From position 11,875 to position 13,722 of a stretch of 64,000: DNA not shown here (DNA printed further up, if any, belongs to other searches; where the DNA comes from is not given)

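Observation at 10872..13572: PAP2-GtrA-ArnT-like operon: possible P-sparing replacement of lipid A phosphate by sugar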

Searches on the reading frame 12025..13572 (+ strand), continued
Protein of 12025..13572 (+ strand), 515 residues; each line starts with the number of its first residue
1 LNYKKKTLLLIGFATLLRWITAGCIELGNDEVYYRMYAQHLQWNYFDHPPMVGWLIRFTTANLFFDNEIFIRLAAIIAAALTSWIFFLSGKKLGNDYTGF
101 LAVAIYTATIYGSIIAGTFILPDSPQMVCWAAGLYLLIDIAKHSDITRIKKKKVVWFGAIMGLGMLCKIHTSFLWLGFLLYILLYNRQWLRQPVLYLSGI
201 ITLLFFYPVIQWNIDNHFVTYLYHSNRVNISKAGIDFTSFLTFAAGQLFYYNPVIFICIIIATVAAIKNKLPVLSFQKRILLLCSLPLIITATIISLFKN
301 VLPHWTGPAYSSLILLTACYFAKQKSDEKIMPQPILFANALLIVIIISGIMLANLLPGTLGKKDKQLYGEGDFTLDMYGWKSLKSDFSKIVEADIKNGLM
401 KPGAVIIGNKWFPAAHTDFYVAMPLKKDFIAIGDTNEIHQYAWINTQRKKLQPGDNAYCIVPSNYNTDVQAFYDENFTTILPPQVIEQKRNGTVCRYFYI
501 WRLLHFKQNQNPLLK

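Call 92: list_cluster_members(proteins=[P0268, P0137, P0146, P0263])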
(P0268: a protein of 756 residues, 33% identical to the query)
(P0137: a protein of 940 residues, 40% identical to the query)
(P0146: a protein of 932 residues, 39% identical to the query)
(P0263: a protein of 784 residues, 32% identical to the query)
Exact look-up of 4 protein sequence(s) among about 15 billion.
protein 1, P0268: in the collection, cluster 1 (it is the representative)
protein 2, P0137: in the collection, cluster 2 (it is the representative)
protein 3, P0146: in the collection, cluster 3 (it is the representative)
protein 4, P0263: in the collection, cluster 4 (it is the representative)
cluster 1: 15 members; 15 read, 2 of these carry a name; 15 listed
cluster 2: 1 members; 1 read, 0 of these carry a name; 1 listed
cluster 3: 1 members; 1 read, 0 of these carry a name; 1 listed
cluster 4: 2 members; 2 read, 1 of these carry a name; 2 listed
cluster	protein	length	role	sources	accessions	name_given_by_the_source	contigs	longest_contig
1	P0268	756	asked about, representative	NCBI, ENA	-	-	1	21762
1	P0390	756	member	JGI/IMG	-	glycerophosphoryl diester phosphodiesterase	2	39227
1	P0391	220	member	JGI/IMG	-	glycerophosphoryl diester phosphodiesterase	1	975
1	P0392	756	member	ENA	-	-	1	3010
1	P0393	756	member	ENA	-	-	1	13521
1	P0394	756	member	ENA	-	-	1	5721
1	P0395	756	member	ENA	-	-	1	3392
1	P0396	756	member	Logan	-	-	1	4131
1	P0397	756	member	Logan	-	-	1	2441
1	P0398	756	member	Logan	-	-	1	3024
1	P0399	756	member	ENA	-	-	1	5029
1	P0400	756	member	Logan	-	-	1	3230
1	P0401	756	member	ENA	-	-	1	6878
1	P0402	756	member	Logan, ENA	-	-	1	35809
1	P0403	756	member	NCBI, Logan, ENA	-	-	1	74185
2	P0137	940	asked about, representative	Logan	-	-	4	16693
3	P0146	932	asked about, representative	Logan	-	-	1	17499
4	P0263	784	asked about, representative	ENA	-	-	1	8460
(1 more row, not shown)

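Call 95: predict_structure(alignment_id=A2)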
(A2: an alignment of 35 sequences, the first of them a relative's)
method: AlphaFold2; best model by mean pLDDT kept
length: 394 residues; sequences in the alignment: 35
mean_pLDDT: 90.0   pTM: 0.88
mean pLDDT of the five models: 90.0, 89.6, 89.5, 89.4, 89.4
residues with pLDDT >= 90: 290; 70-90: 71; 50-70: 20; < 50: 13
segments of 3 or more residues with pLDDT < 50: 382-394
pLDDT, mean of each block of 10 residues (from residue 1): 86 95 95 94 93 94 72 80 91 88 90 86 92 82 94 90 93 95 95 95 97 81 82 95 97 94 92 96 97 95 96 95 97 98 91 97 97 84 45 41
secondary structure, 60 per line:
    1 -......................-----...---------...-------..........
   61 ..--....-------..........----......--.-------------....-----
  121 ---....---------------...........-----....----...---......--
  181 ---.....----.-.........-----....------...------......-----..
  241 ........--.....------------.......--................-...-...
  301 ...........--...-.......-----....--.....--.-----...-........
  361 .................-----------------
elements in order: H2-23 E29-31 E41-43 E54-62 H65-68 H76-85 E90-95 E112-115 E124-127 H143-153 E159-162 H173-178 E184-188 H195-203 E209-212 E228-233 H239-248 E251-255 E268-274 E277-292 E298-311 E318-324 E330-333 E336-340 E349-351 H353-377

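Call 98: fold_search(model_id=the predicted structure, library=pdb)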
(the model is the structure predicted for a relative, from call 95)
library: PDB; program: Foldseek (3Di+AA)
matches with E <= 10: 1109; with E <= 0.001: 4
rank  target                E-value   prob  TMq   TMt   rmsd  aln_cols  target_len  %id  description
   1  3e38_B                6.1e-11  1.00  0.40  0.45  13.8       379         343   15  CRYSTAL STRUCTURE OF A TWO-DOMAIN PROTEIN CONTAINING PREDICTED PHP-LIKE METAL-DEPENDENT PHOSPHOESTERASE (BVU_3505) FRO (released 2008-10-07)
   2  3e38_A                4.1e-10  1.00  0.38  0.43  13.0       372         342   14  CRYSTAL STRUCTURE OF A TWO-DOMAIN PROTEIN CONTAINING PREDICTED PHP-LIKE METAL-DEPENDENT PHOSPHOESTERASE (BVU_3505) FRO (released 2008-10-07)
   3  2anu_B                1.5e-06  1.00  0.38  0.64   7.4       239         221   15  Crystal structure of Predicted metal-dependent phosphoesterase (PHP family) (tm0559) from THERMOTOGA MARITIMA at 2.40  (released 2005-10-18)
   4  8cpz_A                5.8e-04  0.97  0.14  0.03  15.0       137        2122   10  Photorhabdus luminescens TcdA1 prepore-to-pore intermediate, K1179W mutant (released 2024-03-13)
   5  8cq2_A                2.9e-03  0.90  0.14  0.03  15.2       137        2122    9  Photorhabdus luminescens TcdA1 prepore-to-pore intermediate, C16S, C20S, C870S, T1279C mutant (released 2024-03-13)
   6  8es7_G                4.2e-03  0.96  0.15  0.39  11.6       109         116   16  CryoEM structure of PN45545 TCR-CD3 complex (released 2023-05-03)
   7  8wyi_g                4.4e-03  0.95  0.15  0.40  11.2       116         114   16  T cell receptor delta 2 gamma 9 with TCRD TM domain chimera of TRAC (released 2024-05-08)
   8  8cq0_A                4.4e-03  0.85  0.13  0.03  15.3       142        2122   10  Photorhabdus luminescens TcdA1 prepore-to-pore intermediate, K567W K2008W mutant (released 2024-03-13)
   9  3i85_B                4.4e-03  0.75  0.11  0.38  17.2        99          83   15  The Crystal Structure of Human EMMPRIN N-terminal Domain 1 (released 2009-10-06)
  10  7fjd_g                5.6e-03  0.91  0.15  0.38  11.9       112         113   17  Cryo-EM structure of a membrane protein(WT) (released 2022-07-27)
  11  4zjh                  7.6e-03  0.95  0.15  0.26   8.0       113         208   12  Crystal structure of native alpha-2-macroglobulin from Escherichia coli spanning domains NIE-MG1. (released 2015-06-10)
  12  3ry4                  8.6e-03  0.84  0.16  0.31  11.4       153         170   12  1.5 Angstrom resolution structure of glycosylated fcgammariia (low-responder polymorphism) (released 2011-08-31)
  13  5fkw_A                9.7e-03  0.97  0.27  0.13   7.1       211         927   12  cryo-EM structure of the E. coli replicative DNA polymerase complex bound to DNA (DNA polymerase III alpha, beta, epsi (released 2015-11-25)
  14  7phr_C                1.0e-02  0.87  0.15  0.39  12.0       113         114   14  Structure of a fully assembled T-cell receptor engaging a tumor-associated peptide-MHC I (released 2022-08-31)
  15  3wjl_C                1.0e-02  0.75  0.14  0.30  12.2       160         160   12  Crystal structure of IIb selective Fc variant, Fc(V12), in complex with FcgRIIb (released 2013-11-13)
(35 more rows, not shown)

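Call 107: find_encoding_contigs(protein=P0403, flank=8000, max_places=2)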
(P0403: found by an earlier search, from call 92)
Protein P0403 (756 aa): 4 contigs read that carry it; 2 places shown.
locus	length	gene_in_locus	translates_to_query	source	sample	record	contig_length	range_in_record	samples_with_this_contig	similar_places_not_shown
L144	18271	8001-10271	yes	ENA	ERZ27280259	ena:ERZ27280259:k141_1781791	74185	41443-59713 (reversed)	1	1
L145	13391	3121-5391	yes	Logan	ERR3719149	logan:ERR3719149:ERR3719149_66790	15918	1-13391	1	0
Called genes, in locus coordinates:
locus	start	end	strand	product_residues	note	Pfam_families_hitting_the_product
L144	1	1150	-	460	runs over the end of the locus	PF01546:Peptidase_M20, PF07687:M20_dimer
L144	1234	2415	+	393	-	PF01619:Pro_dh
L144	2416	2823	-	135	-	PF01925:TauE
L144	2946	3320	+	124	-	PF01597:GCV_H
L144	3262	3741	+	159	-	PF04892:VanZ-LLP1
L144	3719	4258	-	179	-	PF13521:AAA_28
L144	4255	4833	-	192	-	PF04973:NMN_transporter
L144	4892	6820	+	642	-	PF05572:Peptidase_M43, PF00041:fn3, PF25059:FN3_DSCAM-DSCAML_C (weak), PF04151:PPC, PF18962:Por_Secre_tail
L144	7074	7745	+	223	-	-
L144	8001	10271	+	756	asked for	PF02366:PMT (weak), PF13231:PMT_2, PF03009:GDPD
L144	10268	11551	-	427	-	-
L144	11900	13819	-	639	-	PF03150:CCP_MauG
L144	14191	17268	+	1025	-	PF16656:Pur_ac_phosph_N (faint), PF25059:FN3_DSCAM-DSCAML_C (faint), PF00041:fn3, PF16655:PhoD_N (weak), PF09423:PhoD, PF18962:Por_Secre_tail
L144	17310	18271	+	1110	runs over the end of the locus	PF09294:Interfer-bind (faint), PF00041:fn3 (weak), PF16893:fn3_2 (faint), PF16655:PhoD_N (faint), PF00041:fn3, PF16656:Pur_ac_phosph_N (weak), PF09423:PhoD, PF18962:Por_Secre_tail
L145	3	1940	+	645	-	?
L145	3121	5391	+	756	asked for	PF02366:PMT (weak), PF13231:PMT_2, PF03009:GDPD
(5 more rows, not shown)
